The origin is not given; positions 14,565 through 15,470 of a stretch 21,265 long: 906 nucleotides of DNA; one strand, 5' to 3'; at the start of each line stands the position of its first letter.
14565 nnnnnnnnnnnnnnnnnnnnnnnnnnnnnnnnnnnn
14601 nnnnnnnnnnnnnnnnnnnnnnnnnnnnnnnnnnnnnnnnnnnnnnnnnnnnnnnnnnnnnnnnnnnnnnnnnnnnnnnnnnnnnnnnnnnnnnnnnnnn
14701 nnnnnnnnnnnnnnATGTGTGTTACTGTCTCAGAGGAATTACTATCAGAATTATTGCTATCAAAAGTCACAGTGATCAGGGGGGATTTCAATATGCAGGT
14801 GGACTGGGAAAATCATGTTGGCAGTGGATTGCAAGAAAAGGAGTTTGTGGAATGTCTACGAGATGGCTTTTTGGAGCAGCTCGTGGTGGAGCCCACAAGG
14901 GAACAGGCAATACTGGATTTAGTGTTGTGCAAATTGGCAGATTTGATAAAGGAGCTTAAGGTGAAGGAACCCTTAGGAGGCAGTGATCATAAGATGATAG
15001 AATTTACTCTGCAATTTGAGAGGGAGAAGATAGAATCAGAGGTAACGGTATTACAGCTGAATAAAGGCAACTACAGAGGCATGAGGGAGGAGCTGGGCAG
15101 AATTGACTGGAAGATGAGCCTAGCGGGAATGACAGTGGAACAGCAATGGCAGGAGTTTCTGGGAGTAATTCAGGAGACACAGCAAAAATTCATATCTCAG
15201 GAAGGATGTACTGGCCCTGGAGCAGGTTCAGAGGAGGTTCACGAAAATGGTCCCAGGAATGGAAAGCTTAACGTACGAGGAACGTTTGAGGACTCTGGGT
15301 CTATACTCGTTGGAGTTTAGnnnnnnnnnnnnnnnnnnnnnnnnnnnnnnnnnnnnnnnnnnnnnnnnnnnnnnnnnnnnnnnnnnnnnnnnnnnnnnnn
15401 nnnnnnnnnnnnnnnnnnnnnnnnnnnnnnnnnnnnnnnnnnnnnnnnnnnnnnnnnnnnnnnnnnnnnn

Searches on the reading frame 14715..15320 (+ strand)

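Call 43: search_protein_families(library=pfam, proteins=[window:14715-15320:+], max_evalue=0.01)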
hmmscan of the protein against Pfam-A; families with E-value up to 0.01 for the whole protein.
window:14715-15320:+ (201 aa): 1 family
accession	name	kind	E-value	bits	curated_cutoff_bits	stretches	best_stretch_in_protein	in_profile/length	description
PF14529.12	Exo_endo_phos_2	-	1.3e-05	25.5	27.4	1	16-95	27-116/117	Endonuclease-reverse transcriptase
